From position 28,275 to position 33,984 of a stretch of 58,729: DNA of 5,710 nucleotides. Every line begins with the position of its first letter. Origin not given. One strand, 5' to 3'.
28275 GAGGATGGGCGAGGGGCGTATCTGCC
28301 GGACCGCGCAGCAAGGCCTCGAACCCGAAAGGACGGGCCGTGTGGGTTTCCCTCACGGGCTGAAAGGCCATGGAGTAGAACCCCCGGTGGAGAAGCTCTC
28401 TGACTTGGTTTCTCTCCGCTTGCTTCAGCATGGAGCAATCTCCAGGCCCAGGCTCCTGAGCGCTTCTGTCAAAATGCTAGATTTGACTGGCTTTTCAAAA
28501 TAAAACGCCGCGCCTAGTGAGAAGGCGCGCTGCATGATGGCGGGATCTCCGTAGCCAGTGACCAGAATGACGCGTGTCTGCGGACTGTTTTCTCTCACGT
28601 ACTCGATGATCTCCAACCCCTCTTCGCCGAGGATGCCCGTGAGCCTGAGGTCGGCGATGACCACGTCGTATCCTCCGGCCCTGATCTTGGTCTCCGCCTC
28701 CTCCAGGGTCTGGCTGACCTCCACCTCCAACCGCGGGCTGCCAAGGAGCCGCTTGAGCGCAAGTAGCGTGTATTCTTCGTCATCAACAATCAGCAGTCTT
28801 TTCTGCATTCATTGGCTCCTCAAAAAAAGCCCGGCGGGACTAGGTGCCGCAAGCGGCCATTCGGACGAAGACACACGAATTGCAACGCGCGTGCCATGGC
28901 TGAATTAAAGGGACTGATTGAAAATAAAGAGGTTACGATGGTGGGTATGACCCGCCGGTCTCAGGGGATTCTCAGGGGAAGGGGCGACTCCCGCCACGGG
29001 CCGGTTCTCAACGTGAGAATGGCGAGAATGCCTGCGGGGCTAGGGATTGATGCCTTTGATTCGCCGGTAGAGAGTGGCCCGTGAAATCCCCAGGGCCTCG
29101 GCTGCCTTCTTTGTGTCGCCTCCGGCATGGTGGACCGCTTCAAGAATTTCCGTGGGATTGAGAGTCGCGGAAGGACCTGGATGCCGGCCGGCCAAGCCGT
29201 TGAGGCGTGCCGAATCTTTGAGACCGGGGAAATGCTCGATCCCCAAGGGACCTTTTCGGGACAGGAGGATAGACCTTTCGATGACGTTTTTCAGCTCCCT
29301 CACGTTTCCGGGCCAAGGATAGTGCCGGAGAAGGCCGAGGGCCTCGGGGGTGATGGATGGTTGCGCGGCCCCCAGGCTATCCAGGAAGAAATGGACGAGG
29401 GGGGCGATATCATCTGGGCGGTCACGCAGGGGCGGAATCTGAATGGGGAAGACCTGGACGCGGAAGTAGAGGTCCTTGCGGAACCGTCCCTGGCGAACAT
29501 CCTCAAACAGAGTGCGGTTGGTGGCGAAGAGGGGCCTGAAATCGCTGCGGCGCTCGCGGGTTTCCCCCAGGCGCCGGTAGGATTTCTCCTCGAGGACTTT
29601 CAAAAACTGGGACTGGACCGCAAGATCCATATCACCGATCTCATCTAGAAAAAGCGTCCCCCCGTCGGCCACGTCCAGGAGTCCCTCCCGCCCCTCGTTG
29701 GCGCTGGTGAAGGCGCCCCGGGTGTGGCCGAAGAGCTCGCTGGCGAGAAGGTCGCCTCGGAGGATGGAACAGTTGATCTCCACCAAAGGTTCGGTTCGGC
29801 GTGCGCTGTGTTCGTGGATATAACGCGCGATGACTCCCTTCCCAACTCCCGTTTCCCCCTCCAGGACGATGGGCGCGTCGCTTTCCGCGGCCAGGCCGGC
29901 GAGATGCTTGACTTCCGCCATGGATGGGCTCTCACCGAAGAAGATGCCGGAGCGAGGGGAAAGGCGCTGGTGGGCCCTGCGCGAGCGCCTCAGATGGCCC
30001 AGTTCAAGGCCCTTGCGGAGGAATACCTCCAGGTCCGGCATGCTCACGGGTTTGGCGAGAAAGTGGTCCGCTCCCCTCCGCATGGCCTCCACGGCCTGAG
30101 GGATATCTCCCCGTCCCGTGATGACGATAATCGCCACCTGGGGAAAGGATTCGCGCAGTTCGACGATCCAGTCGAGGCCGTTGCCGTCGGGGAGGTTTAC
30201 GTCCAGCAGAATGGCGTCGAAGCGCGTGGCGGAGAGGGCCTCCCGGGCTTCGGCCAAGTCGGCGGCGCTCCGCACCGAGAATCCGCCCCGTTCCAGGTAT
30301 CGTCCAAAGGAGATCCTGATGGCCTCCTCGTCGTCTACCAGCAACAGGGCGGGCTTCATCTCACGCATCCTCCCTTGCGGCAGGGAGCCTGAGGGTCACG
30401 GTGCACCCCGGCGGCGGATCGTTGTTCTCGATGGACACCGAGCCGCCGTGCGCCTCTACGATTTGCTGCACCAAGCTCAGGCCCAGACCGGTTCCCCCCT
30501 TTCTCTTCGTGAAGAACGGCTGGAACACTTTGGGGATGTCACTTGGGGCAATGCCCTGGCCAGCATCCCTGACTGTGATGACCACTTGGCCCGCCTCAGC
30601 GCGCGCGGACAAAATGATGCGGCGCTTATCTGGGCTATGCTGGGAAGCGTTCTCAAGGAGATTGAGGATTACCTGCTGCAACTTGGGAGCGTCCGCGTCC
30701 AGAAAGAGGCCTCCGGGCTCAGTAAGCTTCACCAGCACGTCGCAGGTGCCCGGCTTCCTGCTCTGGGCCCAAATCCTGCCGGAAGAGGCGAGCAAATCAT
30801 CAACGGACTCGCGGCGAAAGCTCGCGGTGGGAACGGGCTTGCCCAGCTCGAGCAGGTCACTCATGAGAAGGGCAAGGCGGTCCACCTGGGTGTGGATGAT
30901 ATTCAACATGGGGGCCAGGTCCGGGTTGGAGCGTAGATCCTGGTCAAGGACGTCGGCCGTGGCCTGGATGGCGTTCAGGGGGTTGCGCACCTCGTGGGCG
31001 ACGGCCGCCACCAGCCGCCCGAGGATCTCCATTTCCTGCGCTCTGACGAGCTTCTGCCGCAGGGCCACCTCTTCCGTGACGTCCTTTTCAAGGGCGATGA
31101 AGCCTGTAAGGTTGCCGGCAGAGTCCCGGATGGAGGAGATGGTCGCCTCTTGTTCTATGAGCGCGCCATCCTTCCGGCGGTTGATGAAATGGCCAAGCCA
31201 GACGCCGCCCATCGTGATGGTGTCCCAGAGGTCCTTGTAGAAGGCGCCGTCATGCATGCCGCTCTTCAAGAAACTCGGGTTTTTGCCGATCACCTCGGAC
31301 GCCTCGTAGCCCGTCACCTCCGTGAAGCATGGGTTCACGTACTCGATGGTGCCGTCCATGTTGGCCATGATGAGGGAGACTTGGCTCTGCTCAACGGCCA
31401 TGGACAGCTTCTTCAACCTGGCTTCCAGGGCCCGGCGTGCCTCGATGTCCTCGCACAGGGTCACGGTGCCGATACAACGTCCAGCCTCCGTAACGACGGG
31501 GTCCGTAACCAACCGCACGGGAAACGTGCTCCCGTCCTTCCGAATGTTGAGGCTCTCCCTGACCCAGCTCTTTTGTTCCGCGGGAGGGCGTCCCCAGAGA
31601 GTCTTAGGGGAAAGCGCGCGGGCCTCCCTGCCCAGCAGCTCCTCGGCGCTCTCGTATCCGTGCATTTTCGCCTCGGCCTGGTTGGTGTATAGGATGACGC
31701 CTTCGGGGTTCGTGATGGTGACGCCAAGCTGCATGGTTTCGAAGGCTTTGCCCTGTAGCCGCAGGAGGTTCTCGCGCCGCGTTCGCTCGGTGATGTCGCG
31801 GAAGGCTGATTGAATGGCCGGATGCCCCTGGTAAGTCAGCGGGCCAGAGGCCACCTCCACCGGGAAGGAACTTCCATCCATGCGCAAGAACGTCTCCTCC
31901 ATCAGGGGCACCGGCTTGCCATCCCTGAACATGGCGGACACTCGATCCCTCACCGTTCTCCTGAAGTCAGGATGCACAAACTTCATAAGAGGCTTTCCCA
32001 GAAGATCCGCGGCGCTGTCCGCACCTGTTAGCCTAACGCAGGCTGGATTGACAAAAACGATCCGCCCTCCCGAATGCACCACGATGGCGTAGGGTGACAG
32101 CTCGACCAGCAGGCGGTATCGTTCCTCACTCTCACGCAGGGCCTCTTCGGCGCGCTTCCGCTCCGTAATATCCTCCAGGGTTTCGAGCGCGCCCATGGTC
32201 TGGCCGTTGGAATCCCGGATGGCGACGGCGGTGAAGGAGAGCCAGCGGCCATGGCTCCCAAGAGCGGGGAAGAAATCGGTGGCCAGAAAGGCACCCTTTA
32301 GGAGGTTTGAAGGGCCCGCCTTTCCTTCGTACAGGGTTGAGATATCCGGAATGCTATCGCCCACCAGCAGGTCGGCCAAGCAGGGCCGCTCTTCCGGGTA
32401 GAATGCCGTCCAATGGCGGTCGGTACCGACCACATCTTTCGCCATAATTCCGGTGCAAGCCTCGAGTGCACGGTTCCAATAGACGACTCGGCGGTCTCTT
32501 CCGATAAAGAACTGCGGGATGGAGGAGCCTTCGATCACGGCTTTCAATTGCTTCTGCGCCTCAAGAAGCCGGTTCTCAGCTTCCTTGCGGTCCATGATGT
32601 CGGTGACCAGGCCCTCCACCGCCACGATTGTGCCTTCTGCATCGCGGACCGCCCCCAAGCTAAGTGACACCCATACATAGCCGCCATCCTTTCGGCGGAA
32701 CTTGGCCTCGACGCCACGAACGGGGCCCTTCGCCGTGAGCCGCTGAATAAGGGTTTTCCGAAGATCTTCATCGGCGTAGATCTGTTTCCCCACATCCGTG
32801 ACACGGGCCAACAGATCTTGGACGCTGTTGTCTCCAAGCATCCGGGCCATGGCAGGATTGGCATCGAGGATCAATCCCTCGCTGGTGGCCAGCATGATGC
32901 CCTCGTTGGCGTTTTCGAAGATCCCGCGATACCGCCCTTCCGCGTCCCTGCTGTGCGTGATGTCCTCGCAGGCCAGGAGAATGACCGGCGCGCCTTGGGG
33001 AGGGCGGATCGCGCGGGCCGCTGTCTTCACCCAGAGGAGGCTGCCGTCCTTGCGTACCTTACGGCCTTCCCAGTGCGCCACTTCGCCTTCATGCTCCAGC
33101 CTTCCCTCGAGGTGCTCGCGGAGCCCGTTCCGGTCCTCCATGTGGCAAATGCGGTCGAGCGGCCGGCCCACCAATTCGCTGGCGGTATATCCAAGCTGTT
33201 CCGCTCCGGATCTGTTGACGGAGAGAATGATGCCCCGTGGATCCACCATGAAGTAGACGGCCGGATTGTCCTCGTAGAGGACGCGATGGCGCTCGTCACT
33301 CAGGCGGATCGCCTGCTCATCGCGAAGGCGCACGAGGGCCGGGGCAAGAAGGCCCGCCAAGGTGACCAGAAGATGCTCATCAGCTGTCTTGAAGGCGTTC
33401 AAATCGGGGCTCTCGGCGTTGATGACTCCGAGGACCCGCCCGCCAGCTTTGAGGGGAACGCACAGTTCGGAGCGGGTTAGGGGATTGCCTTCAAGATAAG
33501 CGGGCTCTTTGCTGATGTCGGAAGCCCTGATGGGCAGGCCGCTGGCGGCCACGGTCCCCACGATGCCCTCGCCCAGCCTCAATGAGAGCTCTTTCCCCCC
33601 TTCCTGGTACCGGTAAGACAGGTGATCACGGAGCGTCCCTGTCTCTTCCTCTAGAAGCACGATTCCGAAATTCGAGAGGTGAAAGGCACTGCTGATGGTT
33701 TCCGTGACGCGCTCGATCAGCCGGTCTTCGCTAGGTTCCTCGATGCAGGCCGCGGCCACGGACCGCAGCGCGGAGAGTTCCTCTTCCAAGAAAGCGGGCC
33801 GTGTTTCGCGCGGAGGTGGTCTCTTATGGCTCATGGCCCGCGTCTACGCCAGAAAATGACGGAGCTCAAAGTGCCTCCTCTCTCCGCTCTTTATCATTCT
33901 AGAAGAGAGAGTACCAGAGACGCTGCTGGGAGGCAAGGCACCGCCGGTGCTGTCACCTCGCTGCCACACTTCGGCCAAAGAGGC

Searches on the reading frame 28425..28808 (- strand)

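Call 4: search_protein_families(library=pfam, proteins=[window:28425-28808:-], max_evalue=0.01)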
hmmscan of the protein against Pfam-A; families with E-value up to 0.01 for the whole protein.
window:28425-28808:- (127 aa): 1 family
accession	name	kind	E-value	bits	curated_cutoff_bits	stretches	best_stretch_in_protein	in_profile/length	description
PF00072.30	Response_reg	-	1.4e-20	74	30.2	1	6-117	2-110/111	Response regulator receiver domain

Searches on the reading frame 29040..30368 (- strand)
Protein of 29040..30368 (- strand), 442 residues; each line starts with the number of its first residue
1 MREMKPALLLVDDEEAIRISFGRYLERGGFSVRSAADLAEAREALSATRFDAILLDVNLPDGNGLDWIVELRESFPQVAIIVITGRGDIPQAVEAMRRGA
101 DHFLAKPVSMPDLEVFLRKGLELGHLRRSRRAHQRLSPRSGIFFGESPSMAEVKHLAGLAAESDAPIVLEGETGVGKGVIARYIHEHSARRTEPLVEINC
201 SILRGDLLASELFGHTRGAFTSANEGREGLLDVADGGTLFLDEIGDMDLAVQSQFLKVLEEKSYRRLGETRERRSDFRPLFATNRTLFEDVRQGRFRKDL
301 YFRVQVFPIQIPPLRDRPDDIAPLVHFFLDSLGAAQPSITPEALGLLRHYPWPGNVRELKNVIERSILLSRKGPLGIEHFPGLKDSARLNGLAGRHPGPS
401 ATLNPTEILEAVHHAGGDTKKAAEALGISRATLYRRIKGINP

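Call 4: search_protein_families(library=pfam, proteins=[window:29040-30368:-], max_evalue=0.01)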
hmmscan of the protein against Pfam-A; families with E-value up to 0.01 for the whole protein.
window:29040-30368:- (442 aa): 13 families
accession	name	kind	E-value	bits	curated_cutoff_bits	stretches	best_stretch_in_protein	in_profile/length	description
PF00158.32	Sigma54_activat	-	2.2e-58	197.1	20.2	1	144-310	2-168/168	Sigma-54 interaction domain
PF00072.30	Response_reg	-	5.8e-26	91.3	30.2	1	9-114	2-107/111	Response regulator receiver domain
PF25601.1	AAA_lid_14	-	7.1e-19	67.9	27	1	315-381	1-71/87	AAA+ ATPase lid domain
PF14532.12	Sigma54_activ_2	-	4.1e-15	56.7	25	1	144-314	1-138/138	Sigma-54 interaction domain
PF02954.25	HTH_8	-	6.9e-08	32.5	22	1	408-438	10-40/42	Bacterial regulatory protein, Fis family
PF07728.20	AAA_5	-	1.8e-05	25.2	22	1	167-285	2-123/139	AAA domain (dynein-related subfamily)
PF00004.35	AAA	-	2.7e-05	25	21.2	1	168-303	2-130/131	ATPase family associated with various cellular activities (AAA)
PF13556.12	HTH_30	-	4.4e-05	23.6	27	1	407-440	3-36/59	PucR C-terminal helix-turn-helix domain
PF07724.20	AAA_2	-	0.00011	22.8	27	1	167-262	6-102/166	AAA domain (Cdc48 subfamily)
PF13384.12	HTH_23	-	0.0008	19.6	24.6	1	410-438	12-39/50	Homeodomain-like domain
PF13518.12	HTH_28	-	0.002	18.6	25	1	407-439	4-35/52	Helix-turn-helix domain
PF13309.12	HTH_22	-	0.0057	17.1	29.6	0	420-437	45-62/63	HTH domain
PF05225.22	HTH_psq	-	0.0073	16.5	20.4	0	405-441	2-41/45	helix-turn-helix, Psq domain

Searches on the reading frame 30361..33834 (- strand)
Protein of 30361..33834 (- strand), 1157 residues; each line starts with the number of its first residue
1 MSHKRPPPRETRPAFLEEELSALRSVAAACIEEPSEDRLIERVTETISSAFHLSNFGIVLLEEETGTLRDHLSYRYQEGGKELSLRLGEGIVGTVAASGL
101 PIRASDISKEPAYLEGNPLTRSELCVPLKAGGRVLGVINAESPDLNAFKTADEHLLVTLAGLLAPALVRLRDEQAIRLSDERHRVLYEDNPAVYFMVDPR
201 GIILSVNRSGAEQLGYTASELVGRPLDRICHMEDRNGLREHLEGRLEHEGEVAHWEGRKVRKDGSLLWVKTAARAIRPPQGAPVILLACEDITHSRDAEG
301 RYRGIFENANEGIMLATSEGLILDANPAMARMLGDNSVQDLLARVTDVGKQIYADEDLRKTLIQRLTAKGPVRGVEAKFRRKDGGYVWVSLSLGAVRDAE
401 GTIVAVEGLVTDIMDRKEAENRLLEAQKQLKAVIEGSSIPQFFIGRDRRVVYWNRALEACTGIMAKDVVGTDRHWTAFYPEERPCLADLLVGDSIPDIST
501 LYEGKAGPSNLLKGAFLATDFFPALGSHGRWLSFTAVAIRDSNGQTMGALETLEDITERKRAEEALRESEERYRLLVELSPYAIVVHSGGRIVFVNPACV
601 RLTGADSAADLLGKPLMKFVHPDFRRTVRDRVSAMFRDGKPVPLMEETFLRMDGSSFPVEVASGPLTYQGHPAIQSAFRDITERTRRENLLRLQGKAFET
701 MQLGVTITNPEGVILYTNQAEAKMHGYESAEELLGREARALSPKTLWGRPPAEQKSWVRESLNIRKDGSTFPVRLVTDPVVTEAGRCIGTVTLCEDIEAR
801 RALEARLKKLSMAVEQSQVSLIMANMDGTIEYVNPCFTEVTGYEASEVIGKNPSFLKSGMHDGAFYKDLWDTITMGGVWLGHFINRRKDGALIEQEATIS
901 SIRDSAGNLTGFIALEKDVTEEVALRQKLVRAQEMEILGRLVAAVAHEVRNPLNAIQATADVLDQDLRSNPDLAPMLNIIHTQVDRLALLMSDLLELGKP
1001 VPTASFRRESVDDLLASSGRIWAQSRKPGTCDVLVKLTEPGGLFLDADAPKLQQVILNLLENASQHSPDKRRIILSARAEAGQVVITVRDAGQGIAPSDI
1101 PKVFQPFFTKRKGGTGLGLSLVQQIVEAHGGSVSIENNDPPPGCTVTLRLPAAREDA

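Call 4: search_protein_families(library=pfam, proteins=[window:30361-33834:-], max_evalue=0.01)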
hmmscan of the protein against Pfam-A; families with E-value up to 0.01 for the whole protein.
window:30361-33834:- (1157 aa): 17 families
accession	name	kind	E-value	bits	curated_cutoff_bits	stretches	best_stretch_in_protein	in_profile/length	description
PF13426.13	PAS_9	-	3.7e-70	233.2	27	5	820-921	3-103/103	PAS domain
PF00989.32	PAS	-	2e-68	227.9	22.6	6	184-292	4-113/113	PAS fold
PF08448.16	PAS_4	-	6.3e-46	155.6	23.1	6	437-561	4-110/110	PAS fold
PF08447.18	PAS_3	-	3e-42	143.2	25.6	4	204-286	2-85/89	PAS fold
PF13188.13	PAS_8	-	6.4e-41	137.4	21.8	5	301-342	2-43/65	PAS domain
PF02518.31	HATPase_c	-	1.1e-27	97.1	26.4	1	1048-1153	2-110/111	Histidine kinase-, DNA gyrase B-, and HSP90-like ATPase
PF13185.12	GAF_2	-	8.8e-18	65.3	28.6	1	35-167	3-135/136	GAF domain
PF01590.32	GAF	-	4.5e-15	56.8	22.4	1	37-167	3-133/133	GAF domain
PF00512.31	HisKA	-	6.8e-14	52.1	26.9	1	938-999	2-62/66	His Kinase A (phospho-acceptor) domain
PF24820.1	Diguanyl_cycl_sensor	-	7.1e-10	39.3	28.1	0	195-224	10-39/109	Diguanylate cyclase-like sensor domain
PF13492.12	GAF_3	-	9.7e-09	36.2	27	1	37-167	3-127/129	GAF domain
PF14598.12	PAS_11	-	4.3e-06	27.1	25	1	197-278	8-88/109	PAS domain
PF13581.12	HATPase_c_2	-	1.6e-05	25.3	27.4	1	1056-1132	40-113/127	Histidine kinase-like ATPase domain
PF14501.12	HATPase_c_5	-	0.00023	21.4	22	1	1054-1139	8-92/102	GHKL domain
PF21370.4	PAS_GdpP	-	0.00051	20.8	27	0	819-852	14-45/90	Cyclic-di-AMP phosphodiesterase GdpP-like, PAS domain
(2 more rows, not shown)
